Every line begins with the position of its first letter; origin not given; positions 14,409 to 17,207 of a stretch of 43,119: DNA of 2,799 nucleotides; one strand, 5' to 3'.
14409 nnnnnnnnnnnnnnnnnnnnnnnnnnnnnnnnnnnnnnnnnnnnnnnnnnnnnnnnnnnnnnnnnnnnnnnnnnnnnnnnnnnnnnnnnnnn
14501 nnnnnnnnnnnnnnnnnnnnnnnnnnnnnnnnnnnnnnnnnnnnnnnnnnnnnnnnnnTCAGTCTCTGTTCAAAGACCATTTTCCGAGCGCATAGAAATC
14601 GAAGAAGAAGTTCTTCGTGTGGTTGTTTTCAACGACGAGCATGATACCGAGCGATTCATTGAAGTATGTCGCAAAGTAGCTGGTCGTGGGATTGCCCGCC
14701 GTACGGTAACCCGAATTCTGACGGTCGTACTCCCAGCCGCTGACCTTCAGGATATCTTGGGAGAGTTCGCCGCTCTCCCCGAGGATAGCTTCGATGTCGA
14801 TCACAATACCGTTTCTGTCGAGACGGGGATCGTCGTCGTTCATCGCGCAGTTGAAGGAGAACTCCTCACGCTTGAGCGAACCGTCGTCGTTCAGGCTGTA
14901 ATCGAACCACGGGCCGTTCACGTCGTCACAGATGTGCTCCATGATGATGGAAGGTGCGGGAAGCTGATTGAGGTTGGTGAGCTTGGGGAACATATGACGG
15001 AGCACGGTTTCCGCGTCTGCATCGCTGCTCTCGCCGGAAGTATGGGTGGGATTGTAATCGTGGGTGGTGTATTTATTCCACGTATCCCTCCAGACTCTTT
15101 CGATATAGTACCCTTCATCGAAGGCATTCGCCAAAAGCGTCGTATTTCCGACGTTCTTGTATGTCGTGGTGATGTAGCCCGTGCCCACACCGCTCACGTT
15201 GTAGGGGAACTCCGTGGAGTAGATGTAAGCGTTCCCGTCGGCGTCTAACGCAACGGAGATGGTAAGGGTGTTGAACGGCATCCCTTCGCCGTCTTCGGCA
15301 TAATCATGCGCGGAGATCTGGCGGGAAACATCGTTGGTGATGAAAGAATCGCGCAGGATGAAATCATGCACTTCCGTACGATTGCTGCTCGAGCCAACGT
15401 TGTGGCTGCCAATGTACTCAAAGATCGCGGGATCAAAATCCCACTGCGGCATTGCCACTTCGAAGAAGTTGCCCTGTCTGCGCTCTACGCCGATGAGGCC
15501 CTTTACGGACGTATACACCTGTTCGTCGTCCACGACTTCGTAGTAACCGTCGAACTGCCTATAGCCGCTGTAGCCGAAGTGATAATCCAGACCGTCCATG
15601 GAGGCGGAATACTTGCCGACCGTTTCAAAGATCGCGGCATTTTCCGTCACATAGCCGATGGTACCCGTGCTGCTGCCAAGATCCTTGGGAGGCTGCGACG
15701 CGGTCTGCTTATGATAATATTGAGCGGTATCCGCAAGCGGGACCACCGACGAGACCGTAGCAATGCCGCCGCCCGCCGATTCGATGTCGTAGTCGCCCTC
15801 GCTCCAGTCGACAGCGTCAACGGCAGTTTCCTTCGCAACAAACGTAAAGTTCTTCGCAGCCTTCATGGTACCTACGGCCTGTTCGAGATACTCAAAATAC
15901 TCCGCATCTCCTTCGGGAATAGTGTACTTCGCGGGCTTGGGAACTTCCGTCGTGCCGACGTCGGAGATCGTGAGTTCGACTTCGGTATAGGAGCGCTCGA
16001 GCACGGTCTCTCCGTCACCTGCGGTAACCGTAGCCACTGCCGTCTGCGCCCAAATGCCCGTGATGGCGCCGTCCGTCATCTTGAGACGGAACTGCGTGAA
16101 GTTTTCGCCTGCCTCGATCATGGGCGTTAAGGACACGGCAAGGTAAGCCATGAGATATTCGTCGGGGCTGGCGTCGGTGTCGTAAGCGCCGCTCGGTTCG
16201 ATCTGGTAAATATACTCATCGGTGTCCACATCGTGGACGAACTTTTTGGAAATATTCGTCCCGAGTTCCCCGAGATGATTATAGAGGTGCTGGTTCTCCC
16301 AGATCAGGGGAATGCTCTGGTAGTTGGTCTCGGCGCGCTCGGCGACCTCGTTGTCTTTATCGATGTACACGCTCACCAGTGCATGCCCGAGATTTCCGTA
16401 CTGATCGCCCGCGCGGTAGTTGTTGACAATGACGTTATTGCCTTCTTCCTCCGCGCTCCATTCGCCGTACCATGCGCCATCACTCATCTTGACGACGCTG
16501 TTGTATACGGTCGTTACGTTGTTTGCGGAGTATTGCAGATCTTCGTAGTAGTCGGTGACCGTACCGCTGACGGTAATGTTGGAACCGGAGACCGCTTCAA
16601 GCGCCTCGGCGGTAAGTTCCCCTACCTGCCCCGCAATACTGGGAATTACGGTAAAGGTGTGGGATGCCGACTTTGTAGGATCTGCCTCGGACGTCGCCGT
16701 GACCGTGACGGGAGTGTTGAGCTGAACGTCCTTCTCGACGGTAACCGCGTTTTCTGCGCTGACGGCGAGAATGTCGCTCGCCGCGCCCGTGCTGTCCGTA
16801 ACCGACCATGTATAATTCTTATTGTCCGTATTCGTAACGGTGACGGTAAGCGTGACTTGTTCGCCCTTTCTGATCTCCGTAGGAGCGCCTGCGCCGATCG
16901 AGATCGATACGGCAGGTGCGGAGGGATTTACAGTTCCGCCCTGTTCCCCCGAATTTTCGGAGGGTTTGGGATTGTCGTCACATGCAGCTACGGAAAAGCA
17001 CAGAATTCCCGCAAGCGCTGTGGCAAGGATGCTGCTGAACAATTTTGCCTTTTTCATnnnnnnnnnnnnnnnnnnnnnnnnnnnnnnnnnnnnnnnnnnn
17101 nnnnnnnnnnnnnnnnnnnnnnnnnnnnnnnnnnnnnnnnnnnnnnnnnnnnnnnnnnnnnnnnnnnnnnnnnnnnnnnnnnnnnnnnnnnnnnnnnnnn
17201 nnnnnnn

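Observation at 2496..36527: A 34-kb one-strand locus couples a cell-envelope subtilase, a full Opp importer and five giant lipoproteins: a candidate Gram-positive 'protein utilisation locus'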

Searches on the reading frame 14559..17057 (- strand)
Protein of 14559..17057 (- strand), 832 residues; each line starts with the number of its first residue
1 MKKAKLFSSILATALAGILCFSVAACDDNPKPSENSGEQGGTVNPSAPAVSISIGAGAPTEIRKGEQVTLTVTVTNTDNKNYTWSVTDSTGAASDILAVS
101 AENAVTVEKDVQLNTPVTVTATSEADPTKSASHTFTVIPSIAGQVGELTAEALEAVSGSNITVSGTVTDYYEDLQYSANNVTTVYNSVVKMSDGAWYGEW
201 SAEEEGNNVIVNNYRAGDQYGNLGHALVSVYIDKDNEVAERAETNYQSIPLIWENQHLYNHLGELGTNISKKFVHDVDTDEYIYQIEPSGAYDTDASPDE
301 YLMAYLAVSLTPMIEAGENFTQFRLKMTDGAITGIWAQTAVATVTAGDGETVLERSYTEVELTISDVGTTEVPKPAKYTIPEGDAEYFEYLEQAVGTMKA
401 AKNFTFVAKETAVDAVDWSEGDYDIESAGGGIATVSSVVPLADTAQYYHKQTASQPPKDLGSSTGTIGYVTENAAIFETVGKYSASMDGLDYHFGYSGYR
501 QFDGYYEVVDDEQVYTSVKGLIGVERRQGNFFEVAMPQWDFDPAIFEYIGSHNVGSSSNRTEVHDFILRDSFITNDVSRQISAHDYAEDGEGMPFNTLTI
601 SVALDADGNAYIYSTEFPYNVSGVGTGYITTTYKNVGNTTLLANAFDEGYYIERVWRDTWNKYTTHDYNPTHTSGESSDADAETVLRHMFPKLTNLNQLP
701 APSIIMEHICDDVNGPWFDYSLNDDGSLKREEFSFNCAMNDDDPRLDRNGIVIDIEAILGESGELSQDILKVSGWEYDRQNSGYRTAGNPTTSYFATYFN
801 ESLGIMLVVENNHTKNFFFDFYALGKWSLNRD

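Call 5: search_protein_families(library=pfam, proteins=[window:14559-17057:-], max_evalue=0.01)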
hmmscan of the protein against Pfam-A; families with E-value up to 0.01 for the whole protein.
window:14559-17057:- (832 aa): 2 families
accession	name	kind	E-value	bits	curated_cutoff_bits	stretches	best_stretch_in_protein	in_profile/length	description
PF16820.11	PKD_3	-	0.0012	19.1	26.3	1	61-120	14-65/68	PKD-like domain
PF11614.14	FixG_C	-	0.0052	17.4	25.6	0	71-138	36-102/119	IG-like fold at C-terminal of FixG, putative oxidoreductase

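Call 85: search_solved_structures(query=A7, max_evalue=1)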
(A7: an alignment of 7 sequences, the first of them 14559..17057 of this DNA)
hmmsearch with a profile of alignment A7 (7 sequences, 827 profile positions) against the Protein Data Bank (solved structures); distinct sequences matched with E-value up to 1: 6.
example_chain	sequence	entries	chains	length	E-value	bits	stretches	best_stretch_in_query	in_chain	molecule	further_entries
4p1m_A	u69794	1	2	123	0.29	12.7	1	668-766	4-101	Cell division protein ZapA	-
5a31_O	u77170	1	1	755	0.72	11.4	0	382-416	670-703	ANAPHASE-PROMOTING COMPLEX SUBUNIT 5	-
4ui9_O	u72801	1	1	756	0.75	11.3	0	382-416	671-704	ANAPHASE-PROMOTING COMPLEX SUBUNIT 5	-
5khr_O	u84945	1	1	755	0.76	11.3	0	382-416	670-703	Anaphase-promoting complex subunit 5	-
5khu_O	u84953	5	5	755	0.76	11.3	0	382-416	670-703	Anaphase-promoting complex subunit 5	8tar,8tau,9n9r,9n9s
5g04_O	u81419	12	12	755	0.77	11.3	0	382-416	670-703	ANAPHASE-PROMOTING COMPLEX SUBUNIT 5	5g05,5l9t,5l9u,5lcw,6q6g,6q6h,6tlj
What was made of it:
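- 14559..17057 (-): lp832: a lipoprotein and distant paralog of lp794. There are no PDB sequence relatives (call 85).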

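Call 102: search_protein_families(library=ncbifam, proteins=[window:14562-17057:-], max_evalue=0.001)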
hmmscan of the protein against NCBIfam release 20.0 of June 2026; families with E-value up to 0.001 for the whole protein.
window:14562-17057:- (832 aa): 0 families
